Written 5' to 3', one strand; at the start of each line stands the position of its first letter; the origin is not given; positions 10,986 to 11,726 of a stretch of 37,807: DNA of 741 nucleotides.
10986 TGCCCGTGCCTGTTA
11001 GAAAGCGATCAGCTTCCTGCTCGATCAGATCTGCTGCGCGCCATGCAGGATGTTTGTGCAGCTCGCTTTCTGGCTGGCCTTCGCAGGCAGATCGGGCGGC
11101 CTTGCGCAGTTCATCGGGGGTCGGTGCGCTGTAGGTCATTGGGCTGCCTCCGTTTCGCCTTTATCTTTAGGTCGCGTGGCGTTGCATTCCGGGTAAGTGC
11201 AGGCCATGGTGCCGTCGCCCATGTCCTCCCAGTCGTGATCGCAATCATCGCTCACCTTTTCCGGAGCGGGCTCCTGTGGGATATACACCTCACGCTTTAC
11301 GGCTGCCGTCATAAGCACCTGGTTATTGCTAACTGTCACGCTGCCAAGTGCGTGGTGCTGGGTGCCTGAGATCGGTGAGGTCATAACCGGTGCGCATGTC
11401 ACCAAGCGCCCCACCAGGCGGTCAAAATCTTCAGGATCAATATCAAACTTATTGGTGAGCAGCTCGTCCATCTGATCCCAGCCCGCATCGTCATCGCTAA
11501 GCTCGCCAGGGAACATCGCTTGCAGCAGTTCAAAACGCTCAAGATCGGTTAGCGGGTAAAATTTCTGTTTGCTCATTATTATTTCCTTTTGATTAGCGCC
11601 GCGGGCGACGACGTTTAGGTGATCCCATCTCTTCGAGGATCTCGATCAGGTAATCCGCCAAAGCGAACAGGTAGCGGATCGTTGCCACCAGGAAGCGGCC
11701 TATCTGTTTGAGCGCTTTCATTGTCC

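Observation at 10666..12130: Five-gene, translationally coupled operon of unknowns directly downstream of parAB: likely lysogeny-expressed cargo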

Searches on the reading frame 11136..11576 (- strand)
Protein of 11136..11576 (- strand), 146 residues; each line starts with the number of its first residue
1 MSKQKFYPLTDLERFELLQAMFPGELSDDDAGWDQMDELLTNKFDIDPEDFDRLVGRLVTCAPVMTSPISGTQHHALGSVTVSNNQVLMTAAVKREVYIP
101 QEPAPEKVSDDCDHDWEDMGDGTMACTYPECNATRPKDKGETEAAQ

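Call 4: search_protein_families(library=pfam, proteins=[window:11136-11576:-], max_evalue=1)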
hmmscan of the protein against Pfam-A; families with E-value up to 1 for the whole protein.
window:11136-11576:- (146 aa): 1 family
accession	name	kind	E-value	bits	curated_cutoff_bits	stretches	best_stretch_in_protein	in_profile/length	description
PF23339.1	PTHB1_CtH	-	0.028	15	27.9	0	14-38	5-30/77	PTHB1 C-terminal helix bundle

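Call 6: search_protein_families(library=phrogs, proteins=[window:11136-11576:-], max_evalue=1)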
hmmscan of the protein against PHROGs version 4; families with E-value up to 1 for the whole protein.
window:11136-11576:- (146 aa): 2 families
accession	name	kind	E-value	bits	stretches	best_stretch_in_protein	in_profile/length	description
phrog_10957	-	unknown function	0.026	15.8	1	36-96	26-86/93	-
phrog_34168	-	unknown function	0.081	13.4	1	19-73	87-141/240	-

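Call 9: search_protein_families(library=padloc, proteins=[window:11136-11576:-], max_evalue=1)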
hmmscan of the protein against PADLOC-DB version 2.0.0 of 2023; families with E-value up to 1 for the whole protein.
window:11136-11576:- (146 aa): 0 families

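Call 10: search_protein_families(library=ncbifam, proteins=[window:11136-11576:-], max_evalue=1)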
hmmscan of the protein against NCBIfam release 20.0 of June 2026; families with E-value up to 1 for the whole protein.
window:11136-11576:- (146 aa): 0 families

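Call 16: search_dna_similar(query=window:11136-11573:-, collection=phages, mode=protein, max_evalue=1, max_rows=30)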
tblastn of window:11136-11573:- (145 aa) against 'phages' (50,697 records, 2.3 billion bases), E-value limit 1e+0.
Records with a match: 5; places in all: 5; records where one place covers at least 80% of the query: 0.
Best place of each record, by identity: <60% 5.
By first word of the organism name: Escherichia 2; Vibrio 2; Klebsiella 1.
By host as written in the record: - 2; Enterovibrio norvegicus 2; Klebsiella sp. 1.
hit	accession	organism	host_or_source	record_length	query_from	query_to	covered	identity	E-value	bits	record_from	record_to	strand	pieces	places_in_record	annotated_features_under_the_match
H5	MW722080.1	Klebsiella phage vB_KpnP_ZX1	Klebsiella sp.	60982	4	101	68%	51.5%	7e-22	96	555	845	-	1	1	hypothetical protein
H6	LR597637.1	Escherichia phage ESSI2_ev239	-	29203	15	76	43%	37.1%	2e-1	37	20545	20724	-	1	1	hypothetical protein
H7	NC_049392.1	Escherichia phage ESSI2_ev239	-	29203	15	76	43%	37.1%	2e-1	37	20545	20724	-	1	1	hypothetical protein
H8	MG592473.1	Vibrio phage 1.101.O._10N.261.45.C6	Enterovibrio norvegicus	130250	33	76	30%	38.6%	7e-1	35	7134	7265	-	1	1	hypothetical protein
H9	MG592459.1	Vibrio phage 1.084.O._10N.261.49.F5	Enterovibrio norvegicus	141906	33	76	30%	38.6%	8e-1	35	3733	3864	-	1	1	hypothetical protein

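Call 20: get_annotated_region(hit=H5, flank=3500)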
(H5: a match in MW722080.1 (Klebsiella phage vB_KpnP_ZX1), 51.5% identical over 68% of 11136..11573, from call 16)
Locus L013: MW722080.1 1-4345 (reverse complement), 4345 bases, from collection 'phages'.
description: Klebsiella phage vB_KpnP_ZX1, complete genome.
organism: Klebsiella phage vB_KpnP_ZX1 (NCBI taxid 2820394)
taxonomy: Viruses; Duplodnaviria; Heunggongvirae; Uroviricota; Caudoviricetes; Lastavirus
host: Klebsiella sp.; source: feces; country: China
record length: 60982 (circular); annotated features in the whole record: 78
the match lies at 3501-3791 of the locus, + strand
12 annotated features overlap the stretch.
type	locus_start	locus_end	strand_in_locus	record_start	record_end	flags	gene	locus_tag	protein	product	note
CDS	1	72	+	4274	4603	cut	-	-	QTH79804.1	hypothetical protein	-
CDS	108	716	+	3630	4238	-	-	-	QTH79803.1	hypothetical protein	-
CDS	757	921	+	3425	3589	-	-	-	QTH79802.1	hypothetical protein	-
CDS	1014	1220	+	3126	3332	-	-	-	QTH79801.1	DNA-binding protein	-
CDS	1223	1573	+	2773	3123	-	-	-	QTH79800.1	hypothetical protein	-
CDS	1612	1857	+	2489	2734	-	-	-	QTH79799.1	hypothetical protein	-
CDS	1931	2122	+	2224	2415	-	-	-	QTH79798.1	hypothetical protein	-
CDS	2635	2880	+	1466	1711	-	-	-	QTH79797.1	hypothetical protein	-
CDS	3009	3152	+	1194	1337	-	-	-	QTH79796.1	hypothetical protein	-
CDS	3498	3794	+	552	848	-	-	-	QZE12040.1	hypothetical protein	-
CDS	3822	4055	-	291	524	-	-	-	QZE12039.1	hypothetical protein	-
CDS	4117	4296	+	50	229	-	-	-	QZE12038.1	hypothetical protein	-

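Call 23: find_homologous_proteins(query=window:11136-11573:-, max_evalue=0.001)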
Query window:11136-11573:- (145 aa): 30 proteins with E <= 0.001 among 51 candidates.
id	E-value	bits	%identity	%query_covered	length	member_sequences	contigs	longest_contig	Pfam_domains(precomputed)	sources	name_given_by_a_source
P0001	2.8e-85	301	90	100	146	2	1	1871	-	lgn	-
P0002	1.5e-64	234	71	100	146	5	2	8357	-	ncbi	-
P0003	1.2e-61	225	66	100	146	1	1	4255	-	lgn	-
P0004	3.9e-57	210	66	99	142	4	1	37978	-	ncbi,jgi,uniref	ncbi:MAG: hypothetical protein ABGX76_04250 [Cobetia sp.]|jgi:hypothetical protein|uniref:hypothetic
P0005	1.5e-54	202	91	70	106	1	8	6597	-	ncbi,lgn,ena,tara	tara:strand:- start:159 stop:479 length:321 start_codon:yes stop_codon:yes gene_type:complete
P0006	2.7e-47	178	59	96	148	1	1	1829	-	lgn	-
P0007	3.6e-47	178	60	90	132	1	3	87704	-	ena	-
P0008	6.2e-46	174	59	90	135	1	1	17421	-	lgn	-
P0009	3.7e-44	168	54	100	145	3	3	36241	-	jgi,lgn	jgi:hypothetical protein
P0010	6.5e-44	167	61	88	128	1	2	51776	-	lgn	-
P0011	6.7e-42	161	79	68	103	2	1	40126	-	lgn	-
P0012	4.6e-41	158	56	90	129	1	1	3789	-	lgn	-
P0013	2.0e-40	156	69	72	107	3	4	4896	-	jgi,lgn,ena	jgi:hypothetical protein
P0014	2.4e-38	149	55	90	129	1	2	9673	-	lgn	-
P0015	4.0e-38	148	70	65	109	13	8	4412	-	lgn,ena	-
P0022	6.7e-29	119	57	65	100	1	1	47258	-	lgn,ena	-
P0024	1.6e-20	91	50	70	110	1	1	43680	-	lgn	-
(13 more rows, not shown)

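Call 25: find_encoding_contigs(protein=P0007, flank=6000, max_places=2)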
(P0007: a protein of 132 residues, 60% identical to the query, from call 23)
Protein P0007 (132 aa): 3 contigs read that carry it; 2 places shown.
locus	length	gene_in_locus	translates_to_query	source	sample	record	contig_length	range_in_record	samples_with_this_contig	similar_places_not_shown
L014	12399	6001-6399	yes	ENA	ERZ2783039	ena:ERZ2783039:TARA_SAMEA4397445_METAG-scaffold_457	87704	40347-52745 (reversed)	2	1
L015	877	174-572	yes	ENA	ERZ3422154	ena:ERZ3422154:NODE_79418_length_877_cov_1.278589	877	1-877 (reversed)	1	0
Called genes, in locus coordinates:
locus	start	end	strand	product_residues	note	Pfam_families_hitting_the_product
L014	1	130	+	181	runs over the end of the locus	-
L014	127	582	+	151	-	-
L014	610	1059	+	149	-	-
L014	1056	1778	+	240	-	-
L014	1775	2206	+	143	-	-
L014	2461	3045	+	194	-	-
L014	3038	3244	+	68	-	-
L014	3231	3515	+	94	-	-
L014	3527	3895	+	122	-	-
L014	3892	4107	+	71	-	-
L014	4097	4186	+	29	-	-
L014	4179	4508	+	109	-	-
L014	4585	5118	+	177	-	-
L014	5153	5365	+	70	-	-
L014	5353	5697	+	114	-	-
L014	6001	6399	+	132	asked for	-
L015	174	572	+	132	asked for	-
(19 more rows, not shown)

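Call 26: find_encoding_contigs(protein=P0024, flank=6000, max_places=2)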
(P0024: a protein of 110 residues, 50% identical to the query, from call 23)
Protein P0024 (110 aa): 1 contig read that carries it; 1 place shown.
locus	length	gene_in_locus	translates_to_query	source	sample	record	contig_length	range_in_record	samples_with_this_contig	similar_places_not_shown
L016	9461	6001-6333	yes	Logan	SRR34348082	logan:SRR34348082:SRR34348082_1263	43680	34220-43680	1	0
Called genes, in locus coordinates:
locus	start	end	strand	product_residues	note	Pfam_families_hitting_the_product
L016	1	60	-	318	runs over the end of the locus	-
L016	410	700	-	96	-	-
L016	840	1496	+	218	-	PF07022:Phage_CI_repr (weak)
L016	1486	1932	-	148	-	PF13545:HTH_Crp_2 (weak)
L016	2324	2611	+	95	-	-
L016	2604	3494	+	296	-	PF04404:ERF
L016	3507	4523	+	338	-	PF07083:DUF1351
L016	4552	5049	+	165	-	PF05565:Sipho_Gp157, PF14523:Syntaxin_2 (weak)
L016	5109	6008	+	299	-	PF09397:FtsK_gamma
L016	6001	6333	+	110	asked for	-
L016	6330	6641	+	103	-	-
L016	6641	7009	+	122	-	-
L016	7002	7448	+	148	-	PF00436:SSB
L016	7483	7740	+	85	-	-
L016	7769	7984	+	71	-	-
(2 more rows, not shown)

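Call 27: find_encoding_contigs(protein=P0022, flank=6000, max_places=2)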
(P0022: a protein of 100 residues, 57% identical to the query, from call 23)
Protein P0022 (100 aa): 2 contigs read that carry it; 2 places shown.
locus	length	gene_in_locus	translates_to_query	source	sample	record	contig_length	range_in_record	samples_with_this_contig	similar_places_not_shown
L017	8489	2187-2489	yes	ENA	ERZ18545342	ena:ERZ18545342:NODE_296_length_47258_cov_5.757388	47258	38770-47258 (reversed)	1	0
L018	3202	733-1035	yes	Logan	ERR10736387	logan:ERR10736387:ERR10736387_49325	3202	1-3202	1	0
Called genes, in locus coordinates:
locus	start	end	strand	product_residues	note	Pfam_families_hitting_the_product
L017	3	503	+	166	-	?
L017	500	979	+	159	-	-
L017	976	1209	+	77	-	-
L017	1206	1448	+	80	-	-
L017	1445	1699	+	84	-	-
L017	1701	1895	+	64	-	-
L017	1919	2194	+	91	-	PF13560:HTH_31 (weak), PF12844:HTH_19, PF13443:HTH_26, PF01381:HTH_3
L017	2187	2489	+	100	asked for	-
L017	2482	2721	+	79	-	-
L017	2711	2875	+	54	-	-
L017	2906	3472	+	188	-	-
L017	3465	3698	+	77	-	-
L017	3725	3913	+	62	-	-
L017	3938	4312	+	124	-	-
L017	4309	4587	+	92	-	-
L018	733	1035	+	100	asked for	-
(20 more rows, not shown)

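Call 31: search_solved_structures(query=A1, max_evalue=10)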
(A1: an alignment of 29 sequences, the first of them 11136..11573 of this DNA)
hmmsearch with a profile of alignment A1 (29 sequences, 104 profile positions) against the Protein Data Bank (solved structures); distinct sequences matched with E-value up to 10: 1.
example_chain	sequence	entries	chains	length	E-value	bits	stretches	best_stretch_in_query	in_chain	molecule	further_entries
6hhm_A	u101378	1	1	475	1.3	12.3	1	41-82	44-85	Arylsulfatase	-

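Call 42: predict_structure(alignment_id=A1)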
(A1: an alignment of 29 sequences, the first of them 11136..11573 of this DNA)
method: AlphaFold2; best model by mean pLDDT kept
length: 145 residues; sequences in the alignment: 29
mean_pLDDT: 80.5   pTM: 0.57
mean pLDDT of the five models: 80.5, 79.5, 79.3, 77.5, 77.6
residues with pLDDT >= 90: 37; 70-90: 83; 50-70: 19; < 50: 6
segments of 3 or more residues with pLDDT < 50: 141-145
pLDDT, mean of each block of 10 residues (from residue 1): 79 91 87 91 95 91 82 81 78 77 53 82 82 73 42
secondary structure, 60 per line:
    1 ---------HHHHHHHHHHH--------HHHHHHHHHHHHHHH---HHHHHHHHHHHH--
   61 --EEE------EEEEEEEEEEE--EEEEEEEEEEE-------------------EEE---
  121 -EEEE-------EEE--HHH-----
elements in order: H10-20 H29-43 H47-58 E63-65 E72-82 E85-95 E115-117 E122-125 E133-135

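Call 45: fold_search(model_id=the predicted structure, library=pdb)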
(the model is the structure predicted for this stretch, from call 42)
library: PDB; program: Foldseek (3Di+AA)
matches with E <= 10: 165; with E <= 0.001: 0
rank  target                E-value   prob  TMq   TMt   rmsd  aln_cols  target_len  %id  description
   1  9loa_A                8.2e-01  0.21  0.19  0.30   8.4        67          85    9  Structural insights into the tumor suppressor ZMYND11 reveal diverse recognition mechanisms (released 2026-01-21)
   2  7c0j_B                1.1e+00  0.15  0.21  0.40   9.2        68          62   12  Crystal structure of chimeric mutant of GH5 in complex with Z-DNA (released 2020-12-16)
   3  4rul_A                1.2e+00  0.11  0.11  0.02  23.3        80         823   15  Crystal structure of full-length E.Coli topoisomerase I in complex with ssDNA (released 2015-11-04)
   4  3k8a_B                1.5e+00  0.09  0.10  0.13  11.8        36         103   17  Neisseria gonorrhoeae PriB (released 2010-01-12)
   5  8him_I                1.5e+00  0.06  0.13  0.18  12.7        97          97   12  A cryo-EM structure of B. oleracea RNA polymerase V elongation complex at 2.73 Angstrom (released 2023-03-22)
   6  9gda_F                1.7e+00  0.07  0.18  0.04  14.5       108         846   21  RNAP-TopoI complex on duplex scaffold (released 2025-11-05)
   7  9e5z_F                1.8e+00  0.04  0.13  0.08  14.7        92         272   13  Cryo-EM structure of COP9 signalosome (released 2025-12-03)
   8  7oqy_Y                1.9e+00  0.04  0.13  0.16  11.9        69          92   17  Cryo-EM structure of the cellular negative regulator TFS4 bound to the archaeal RNA polymerase (released 2021-08-25)
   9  8iei_B                1.9e+00  0.02  0.12  0.08  18.6        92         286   13  Cryo-EM structure of GPR156A/B of G-protein free GPR156 (local refine) (released 2024-02-14)
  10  9q6a_A                2.1e+00  0.05  0.15  0.11  18.4       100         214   15  Crystal structure of octameric COMMD-like protein MBK5214510 from Flavobacteriaceae bacterium (released 2025-10-01)
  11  8qlw                  2.3e+00  0.03  0.12  0.10  13.5        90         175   13  Purpureocillium lilancinum Woronin Body Major protein crystallized in cellulo (released 2024-10-02)
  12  8cd6                  2.6e+00  0.03  0.12  0.12  13.4        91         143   13  structure of HEX-1 (cyto V2) from N. crassa grown in living insect cells, diffracted at 100K and resolved using CrystFEL (released 2024-02-21)
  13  8cgx                  2.6e+00  0.03  0.12  0.12  13.4        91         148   13  structure of HEX-1 from N. crassa crystallized in cellulo, diffracted at 100K and resolved using XDS (released 2024-02-21)
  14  7ad6_A                2.6e+00  0.03  0.16  0.04  19.0       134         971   13  Crystal structure of human complement C5 in complex with the K92 bovine knob domain peptide. (released 2021-03-10)
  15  8soj_B                2.8e+00  0.08  0.20  0.07   9.9        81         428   14  Cryo-EM structure of human CST bound to POT1(ESDL)/TPP1 in the absence of telomeric ssDNA (released 2023-06-07)
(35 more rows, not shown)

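Call 49: fold_search(model_id=the predicted structure, library=viral)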
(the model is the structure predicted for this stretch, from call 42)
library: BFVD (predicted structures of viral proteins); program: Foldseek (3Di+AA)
matches with E <= 10: 413; with E <= 0.001: 0
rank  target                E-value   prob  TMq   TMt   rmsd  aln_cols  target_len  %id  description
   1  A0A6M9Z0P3            1.1e-03  1.00  0.46  0.74   3.0        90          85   18  Uncharacterized protein [Vibrio phage AG74]
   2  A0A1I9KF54            1.2e-03  1.00  0.39  0.45  10.5       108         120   18  (no name in the UniProt tables at hand)
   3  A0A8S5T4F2            1.8e-03  1.00  0.39  0.65   4.2        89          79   18  Uncharacterized protein [Siphoviridae sp. ctMBu2]
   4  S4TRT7                7.2e-02  0.35  0.19  0.25  10.3        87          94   14  Uncharacterized protein [Salmonella phage FSL SP-076]
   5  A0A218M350            9.3e-02  0.95  0.40  0.61   6.6        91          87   13  Uncharacterized protein [Acidovorax phage ACP17]
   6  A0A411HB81            1.8e-01  0.08  0.11  0.12  18.8       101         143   17  Baculoviridae late expression factor 5 C-terminal domain-containing protein [Homarus gammarus nudivirus]
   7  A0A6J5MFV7            2.4e-01  0.15  0.16  0.16  14.3        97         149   11  Uncharacterized protein [uncultured Caudovirales phage]
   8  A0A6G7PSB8            3.8e-01  0.10  0.14  0.05  19.9        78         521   17  RNA-dependent RNA polymerase (Fragment) [Pilk tombus-like virus]
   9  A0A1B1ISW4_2          4.9e-01  0.03  0.15  0.04  24.5       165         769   15  (no name in the UniProt tables at hand)
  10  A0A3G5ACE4            6.0e-01  0.06  0.16  0.13  19.9       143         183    7  Uncharacterized protein [Hyperionvirus sp.]
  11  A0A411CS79            7.7e-01  0.18  0.16  0.34  10.9        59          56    8  (no name in the UniProt tables at hand)
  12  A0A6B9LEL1            7.7e-01  0.08  0.14  0.06  13.1       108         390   13  Uncharacterized protein [Flavobacterium phage vB_FspS_mumin6-3]
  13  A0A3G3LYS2            8.8e-01  0.20  0.18  0.27  11.7        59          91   12  Uncharacterized protein [Brevibacterium phage Cantare]
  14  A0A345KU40            8.8e-01  0.12  0.17  0.31  13.2        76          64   12  (no name in the UniProt tables at hand)
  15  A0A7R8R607            8.8e-01  0.04  0.11  0.12  21.5       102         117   13  Uncharacterized protein [Klebsiella phage vB_KvM-Eowyn]
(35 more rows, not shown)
